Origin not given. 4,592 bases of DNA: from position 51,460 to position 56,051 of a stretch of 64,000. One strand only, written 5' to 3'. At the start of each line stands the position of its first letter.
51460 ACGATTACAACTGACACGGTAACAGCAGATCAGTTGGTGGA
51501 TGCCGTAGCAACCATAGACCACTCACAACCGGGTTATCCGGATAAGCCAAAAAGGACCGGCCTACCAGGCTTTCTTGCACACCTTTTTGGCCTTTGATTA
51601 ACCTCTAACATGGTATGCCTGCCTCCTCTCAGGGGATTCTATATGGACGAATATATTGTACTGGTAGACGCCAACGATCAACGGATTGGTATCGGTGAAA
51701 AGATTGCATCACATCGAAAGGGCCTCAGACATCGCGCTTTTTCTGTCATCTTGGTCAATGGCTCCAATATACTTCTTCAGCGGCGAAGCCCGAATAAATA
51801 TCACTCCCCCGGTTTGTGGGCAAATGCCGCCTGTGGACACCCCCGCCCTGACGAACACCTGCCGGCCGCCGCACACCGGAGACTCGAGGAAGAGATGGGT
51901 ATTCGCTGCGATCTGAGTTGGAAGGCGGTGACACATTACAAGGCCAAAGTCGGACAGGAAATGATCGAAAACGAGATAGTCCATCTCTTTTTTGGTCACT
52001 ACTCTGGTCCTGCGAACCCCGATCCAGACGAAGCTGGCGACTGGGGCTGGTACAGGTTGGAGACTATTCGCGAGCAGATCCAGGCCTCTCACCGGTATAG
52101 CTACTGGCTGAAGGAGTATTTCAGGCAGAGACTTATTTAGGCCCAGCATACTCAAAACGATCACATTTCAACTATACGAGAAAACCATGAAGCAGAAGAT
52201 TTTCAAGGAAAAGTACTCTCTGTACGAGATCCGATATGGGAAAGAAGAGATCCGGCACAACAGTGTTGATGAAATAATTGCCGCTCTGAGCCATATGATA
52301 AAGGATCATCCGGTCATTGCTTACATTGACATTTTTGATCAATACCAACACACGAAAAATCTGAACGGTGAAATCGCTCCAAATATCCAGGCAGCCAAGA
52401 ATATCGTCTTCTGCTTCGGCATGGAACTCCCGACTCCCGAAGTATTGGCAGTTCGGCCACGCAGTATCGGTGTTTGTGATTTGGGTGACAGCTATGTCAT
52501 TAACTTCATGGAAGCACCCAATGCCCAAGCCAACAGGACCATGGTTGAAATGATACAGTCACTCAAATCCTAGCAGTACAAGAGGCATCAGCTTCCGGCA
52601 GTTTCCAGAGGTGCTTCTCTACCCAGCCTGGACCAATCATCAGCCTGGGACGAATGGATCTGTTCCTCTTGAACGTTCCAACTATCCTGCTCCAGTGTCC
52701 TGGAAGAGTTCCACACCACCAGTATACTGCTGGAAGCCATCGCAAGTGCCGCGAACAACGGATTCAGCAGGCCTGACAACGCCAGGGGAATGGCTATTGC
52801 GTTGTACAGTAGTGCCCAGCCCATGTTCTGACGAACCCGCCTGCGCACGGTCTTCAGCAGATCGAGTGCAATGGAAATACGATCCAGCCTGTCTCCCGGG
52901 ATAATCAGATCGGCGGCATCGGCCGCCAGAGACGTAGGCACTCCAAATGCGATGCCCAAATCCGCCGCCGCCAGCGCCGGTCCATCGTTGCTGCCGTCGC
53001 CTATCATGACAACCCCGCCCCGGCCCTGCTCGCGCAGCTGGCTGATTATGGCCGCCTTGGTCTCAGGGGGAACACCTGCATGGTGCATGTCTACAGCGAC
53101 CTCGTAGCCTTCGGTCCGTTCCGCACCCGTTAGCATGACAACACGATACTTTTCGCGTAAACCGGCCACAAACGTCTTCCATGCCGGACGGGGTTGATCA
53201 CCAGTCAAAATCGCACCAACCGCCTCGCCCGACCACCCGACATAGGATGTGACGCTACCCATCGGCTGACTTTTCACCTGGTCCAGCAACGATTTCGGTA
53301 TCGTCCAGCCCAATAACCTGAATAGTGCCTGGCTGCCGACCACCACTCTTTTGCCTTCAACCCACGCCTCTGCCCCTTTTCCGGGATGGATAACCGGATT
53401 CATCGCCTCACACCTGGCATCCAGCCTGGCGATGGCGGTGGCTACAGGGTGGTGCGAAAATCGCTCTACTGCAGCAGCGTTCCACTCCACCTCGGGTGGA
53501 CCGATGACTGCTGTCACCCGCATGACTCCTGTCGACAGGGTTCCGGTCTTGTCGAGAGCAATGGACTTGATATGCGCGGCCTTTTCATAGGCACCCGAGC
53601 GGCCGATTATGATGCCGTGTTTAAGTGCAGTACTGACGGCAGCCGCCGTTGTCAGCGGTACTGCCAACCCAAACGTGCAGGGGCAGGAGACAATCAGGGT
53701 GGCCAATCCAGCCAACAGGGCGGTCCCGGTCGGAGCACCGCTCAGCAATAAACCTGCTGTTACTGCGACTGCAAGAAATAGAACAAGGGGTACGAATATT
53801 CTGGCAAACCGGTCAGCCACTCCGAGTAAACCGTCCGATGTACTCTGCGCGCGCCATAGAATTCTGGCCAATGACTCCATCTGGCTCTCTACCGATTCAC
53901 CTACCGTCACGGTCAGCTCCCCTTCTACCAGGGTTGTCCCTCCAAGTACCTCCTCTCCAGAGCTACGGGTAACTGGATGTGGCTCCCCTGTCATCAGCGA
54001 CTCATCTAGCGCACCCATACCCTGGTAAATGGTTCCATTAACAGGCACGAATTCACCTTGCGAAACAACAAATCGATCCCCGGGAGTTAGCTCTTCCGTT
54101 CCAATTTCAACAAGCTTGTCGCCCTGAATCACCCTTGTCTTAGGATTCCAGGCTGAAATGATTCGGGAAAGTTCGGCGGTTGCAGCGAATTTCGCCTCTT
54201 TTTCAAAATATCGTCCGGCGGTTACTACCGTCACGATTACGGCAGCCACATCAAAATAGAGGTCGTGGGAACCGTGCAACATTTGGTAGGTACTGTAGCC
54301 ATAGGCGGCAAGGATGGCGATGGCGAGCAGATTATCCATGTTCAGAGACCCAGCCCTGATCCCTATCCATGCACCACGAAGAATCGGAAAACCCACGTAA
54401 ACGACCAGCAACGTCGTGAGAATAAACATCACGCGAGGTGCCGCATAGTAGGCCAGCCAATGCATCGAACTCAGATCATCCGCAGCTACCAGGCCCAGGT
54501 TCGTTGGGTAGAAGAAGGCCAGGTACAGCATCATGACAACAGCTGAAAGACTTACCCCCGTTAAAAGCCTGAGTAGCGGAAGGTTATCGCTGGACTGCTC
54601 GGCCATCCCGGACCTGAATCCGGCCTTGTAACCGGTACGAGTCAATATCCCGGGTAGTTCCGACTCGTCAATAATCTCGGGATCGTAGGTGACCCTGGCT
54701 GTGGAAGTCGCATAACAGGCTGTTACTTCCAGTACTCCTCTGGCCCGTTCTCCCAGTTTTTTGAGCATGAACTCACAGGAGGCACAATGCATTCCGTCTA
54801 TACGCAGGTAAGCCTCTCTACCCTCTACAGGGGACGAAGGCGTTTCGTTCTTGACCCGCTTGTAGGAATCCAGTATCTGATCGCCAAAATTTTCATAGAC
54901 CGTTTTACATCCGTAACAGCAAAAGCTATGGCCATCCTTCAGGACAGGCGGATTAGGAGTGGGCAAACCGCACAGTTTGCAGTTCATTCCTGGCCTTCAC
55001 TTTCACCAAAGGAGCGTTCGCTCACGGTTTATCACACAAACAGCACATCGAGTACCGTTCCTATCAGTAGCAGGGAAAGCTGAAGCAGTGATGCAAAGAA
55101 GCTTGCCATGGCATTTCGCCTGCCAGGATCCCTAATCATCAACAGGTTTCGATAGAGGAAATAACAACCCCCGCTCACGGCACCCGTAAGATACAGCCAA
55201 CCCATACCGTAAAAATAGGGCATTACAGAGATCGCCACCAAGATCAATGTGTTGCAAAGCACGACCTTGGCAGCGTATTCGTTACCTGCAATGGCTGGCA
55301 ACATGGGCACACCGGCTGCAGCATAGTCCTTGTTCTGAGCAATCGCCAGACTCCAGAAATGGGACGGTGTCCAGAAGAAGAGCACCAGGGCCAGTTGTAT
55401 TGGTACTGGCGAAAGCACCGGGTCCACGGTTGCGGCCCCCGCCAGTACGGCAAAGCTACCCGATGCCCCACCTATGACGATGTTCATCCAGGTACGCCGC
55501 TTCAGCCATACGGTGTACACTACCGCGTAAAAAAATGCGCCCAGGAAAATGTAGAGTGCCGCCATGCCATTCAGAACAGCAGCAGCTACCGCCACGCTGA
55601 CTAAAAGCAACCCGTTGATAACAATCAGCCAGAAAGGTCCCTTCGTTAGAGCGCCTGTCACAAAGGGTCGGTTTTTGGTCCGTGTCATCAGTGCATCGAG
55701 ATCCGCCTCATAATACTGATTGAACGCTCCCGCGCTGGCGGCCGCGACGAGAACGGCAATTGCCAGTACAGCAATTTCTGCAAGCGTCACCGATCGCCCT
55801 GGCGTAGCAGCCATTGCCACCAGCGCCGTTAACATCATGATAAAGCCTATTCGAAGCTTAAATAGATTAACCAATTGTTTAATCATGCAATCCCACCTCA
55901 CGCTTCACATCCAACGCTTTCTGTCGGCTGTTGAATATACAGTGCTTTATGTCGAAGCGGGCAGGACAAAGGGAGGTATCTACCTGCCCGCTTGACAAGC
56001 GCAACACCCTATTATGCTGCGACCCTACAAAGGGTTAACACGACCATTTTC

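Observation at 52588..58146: A divergent CuA-containing haem-copper oxidase with NO-reductase-like H-x3-E and a Met in the helix-X HxH position has a dedicated Cu-ATPase and haem O synthase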

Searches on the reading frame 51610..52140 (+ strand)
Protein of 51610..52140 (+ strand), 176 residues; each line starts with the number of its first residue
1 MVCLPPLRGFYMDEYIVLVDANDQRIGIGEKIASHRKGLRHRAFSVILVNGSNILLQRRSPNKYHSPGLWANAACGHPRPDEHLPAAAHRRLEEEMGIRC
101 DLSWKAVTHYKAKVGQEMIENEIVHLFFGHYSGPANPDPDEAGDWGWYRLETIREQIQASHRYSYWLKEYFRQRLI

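Call 32: search_protein_families(library=pfam, proteins=[window:51610-52140:+], max_evalue=0.001)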
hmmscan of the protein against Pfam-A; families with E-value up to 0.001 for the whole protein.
window:51610-52140:+ (176 aa): 1 family
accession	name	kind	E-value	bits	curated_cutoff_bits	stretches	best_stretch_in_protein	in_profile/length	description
PF00293.34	NUDIX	-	1.8e-21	77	21.1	1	40-162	2-128/134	NUDIX domain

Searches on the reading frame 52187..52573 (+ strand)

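Call 32: search_protein_families(library=pfam, proteins=[window:52187-52573:+], max_evalue=0.001)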
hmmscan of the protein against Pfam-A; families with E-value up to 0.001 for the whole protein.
window:52187-52573:+ (128 aa): 1 family
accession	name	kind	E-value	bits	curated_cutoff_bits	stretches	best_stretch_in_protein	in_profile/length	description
PF21651.2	DUF6858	-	2.9e-54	183.1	27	1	1-127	1-128/129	Family of unknown function (DUF6858)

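Call 49: search_protein_families(library=ncbifam, proteins=[window:52187-52573:+], max_evalue=0.00001)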
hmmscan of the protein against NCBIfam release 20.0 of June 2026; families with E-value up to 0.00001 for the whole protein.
window:52187-52573:+ (128 aa): 0 families

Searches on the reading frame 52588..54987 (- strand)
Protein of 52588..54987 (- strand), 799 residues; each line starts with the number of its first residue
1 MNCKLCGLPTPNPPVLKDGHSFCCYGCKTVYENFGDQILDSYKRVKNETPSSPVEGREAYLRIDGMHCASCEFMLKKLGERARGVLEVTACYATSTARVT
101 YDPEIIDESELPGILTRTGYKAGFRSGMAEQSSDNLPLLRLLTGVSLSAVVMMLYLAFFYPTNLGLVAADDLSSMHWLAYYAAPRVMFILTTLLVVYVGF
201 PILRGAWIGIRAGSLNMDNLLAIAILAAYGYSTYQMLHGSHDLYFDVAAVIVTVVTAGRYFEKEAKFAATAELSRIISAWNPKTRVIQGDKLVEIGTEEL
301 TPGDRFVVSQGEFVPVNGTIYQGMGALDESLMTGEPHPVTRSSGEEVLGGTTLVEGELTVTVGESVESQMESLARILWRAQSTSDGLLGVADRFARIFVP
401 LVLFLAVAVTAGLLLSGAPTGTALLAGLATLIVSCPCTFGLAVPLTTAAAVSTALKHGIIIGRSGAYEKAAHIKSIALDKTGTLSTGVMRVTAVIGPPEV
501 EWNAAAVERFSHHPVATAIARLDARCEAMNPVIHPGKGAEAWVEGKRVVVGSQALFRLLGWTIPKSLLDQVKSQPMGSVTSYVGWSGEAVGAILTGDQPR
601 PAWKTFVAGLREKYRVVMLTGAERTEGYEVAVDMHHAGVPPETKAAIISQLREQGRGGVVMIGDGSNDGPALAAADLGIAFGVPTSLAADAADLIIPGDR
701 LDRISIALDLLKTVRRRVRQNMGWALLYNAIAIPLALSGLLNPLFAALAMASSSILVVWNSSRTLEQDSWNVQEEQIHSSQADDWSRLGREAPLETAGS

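Call 3: search_protein_families(library=pfam, proteins=[window:52588-54987:-], max_evalue=0.01)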
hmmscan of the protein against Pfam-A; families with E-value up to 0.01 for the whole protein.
window:52588-54987:- (799 aa): 4 families
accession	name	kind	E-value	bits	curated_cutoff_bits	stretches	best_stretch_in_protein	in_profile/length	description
PF00122.25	E1-E2_ATPase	-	7.3e-40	136.8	28.1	1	282-457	5-181/181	E1-E2 ATPase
PF00702.32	Hydrolase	-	1.4e-13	52.1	26.4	1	473-676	1-191/191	haloacid dehalogenase-like hydrolase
PF00403.32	HMA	-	2.3e-08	34.7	24.8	1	61-121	2-62/62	Heavy-metal-associated domain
PF12156.14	ATPase-cat_bd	-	0.00012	23.1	27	1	3-53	2-57/86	Putative metal-binding domain of cation transport ATPase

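Call 4: search_protein_families(library=ncbifam, proteins=[window:52588-54987:-], max_evalue=0.01)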
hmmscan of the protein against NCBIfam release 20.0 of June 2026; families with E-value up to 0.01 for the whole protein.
window:52588-54987:- (799 aa): 26 families (the best 25 are shown)
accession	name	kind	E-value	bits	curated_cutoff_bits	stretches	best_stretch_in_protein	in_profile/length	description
TIGR01525.1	ATPase-IB_hvy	subfamily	1.2e-121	407.3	346.25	1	217-763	1-559/560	heavy metal translocating P-type ATPase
TIGR01511.1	ATPase-IB1_Cu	subfamily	8.2e-111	371.5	397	1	199-763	2-540/542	copper-translocating P-type ATPase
TIGR01512.1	ATPase-IB2_Cd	subfamily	8.2e-90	301.8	313.5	2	247-554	20-305/494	cadmium family heavy metal-translocating P-type ATPase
NF007952.0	PRK10671.1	equivalog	2e-82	277.7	1316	1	45-765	90-832/838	copper-exporting P-type ATPase CopA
NF008262.1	PRK11033.1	equivalog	4.5e-72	243.6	1005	1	52-766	36-729/731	zinc/cadmium/mercury/lead-transporting ATPase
NF033775.1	P_type_ZntA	exception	5.2e-64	216.8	1240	1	47-766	38-730/732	Zn(II)/Cd(II)/Pb(II) translocating P-type ATPase ZntA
TIGR01494.1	ATPase_P-type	subfamily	6e-60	203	62.3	1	250-748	1-473/478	HAD-IC family P-type ATPase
TIGR01647.1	ATPase-IIIA_H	equivalog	2.9e-28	98.5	615.5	2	269-492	79-305/755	plasma-membrane proton-efflux P-type ATPase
TIGR01497.1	kdpB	equivalog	2.2e-26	92.1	527.9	2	289-490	113-316/675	potassium-transporting ATPase subunit KdpB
TIGR01517.1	ATPase-IIB_Ca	equivalog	6.2e-26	90.8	507.05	2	247-494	126-381/882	calcium-translocating P-type ATPase, PMCA-type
NF010609.0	PRK14010.1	equivalog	9.9e-20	70.3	1323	2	282-495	104-320/673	K(+)-transporting ATPase subunit B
TIGR01522.1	ATPase-IIA2_Ca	equivalog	2.2e-17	62.1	798.3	2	639-729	571-661/854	calcium-transporting P-type ATPase, PMR1-type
TIGR01657.1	P-ATPase-V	hypoth_equivalog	2.1e-15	55.4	618.25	2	637-681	784-827/1055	ATP13A2 family polyamine export P-type ATPase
TIGR01523.1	ATPase-IID_K-Na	equivalog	4.1e-13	47.8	645.05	2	637-709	673-745/997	potassium/sodium efflux P-type ATPase, fungal-type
TIGR01106.1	ATPase-IIC_X-K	subfamily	8.7e-13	47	946.1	2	633-707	661-735/997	Na,H/K antiporter P-type ATPase subunit alpha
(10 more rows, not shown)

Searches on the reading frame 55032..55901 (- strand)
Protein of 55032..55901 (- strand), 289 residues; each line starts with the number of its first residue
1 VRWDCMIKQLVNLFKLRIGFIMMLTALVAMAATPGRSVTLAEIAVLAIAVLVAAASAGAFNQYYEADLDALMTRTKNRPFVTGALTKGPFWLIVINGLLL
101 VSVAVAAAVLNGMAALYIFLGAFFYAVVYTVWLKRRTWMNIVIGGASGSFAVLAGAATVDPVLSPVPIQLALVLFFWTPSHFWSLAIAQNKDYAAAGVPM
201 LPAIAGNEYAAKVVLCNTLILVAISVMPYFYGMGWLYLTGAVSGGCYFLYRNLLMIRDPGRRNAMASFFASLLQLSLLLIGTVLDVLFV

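Call 3: search_protein_families(library=pfam, proteins=[window:55032-55901:-], max_evalue=0.01)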
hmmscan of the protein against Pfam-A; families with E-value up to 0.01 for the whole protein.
window:55032-55901:- (289 aa): 1 family
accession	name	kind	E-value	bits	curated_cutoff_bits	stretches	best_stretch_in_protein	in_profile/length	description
PF01040.23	UbiA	-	8.6e-47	160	34.2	1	23-272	2-249/250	UbiA prenyltransferase family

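Call 4: search_protein_families(library=ncbifam, proteins=[window:55032-55901:-], max_evalue=0.01)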
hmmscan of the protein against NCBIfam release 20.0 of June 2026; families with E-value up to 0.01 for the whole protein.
window:55032-55901:- (289 aa): 18 families
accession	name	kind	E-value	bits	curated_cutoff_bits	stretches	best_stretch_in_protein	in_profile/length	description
TIGR01473.1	cyoE_ctaB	equivalog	9.6e-75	251.9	210.3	1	8-285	1-280/281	heme o synthase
NF003349.0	PRK04375.1-2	equivalog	1.4e-64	218.3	246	1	7-287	25-311/318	heme o synthase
NF003348.0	PRK04375.1-1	equivalog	2.4e-34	119.1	285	1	6-286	2-283/292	heme o synthase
NF009523.0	PRK12884.1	equivalog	5.3e-15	55.4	269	1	7-284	4-275/279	prenyltransferase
NF009524.0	PRK12886.1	equivalog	3.7e-14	52.7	387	1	6-287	14-285/291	prenyltransferase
TIGR01474.1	ubiA_proteo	equivalog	1.4e-13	51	275.45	1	28-285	27-280/282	4-hydroxybenzoate octaprenyltransferase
TIGR01475.1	ubiA_other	subfamily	3.2e-13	49.8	180.8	1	9-288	4-282/282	UbiA-like polyprenyltransferase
NF041585.1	MqnP_Cj_Hp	exception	6.8e-13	48.7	375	1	14-271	15-265/281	menaquinone biosynthesis prenyltransferase MqnP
NF009515.0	PRK12874.1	equivalog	2.9e-12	46.6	392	1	18-278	26-279/291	4-hydroxybenzoate polyprenyltransferase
NF009609.0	PRK13106.1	equivalog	1.9e-10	40.6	349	1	25-287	37-296/301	prenyltransferase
NF009522.0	PRK12883.1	equivalog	1.5e-09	37.8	353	1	17-267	17-255/279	geranylgeranylglycerol-phosphate geranylgeranyltransferase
NF009526.0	PRK12888.1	equivalog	2.5e-09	37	364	1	23-270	35-277/301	4-hydroxybenzoate octaprenyltransferase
NF041586.1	MqnP_DT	exception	1.5e-08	34.7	430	1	14-286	14-276/277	menaquinone biosynthesis prenyltransferase MqnP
NF041584.1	MqnP_SCO4491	exception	3.2e-07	30.3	420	1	23-262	23-259/285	menaquinone biosynthesis prenyltransferase MqnP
NF009521.0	PRK12882.1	equivalog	7.8e-07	28.6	296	1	19-260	21-256/280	geranylgeranylglycerol-phosphate geranylgeranyltransferase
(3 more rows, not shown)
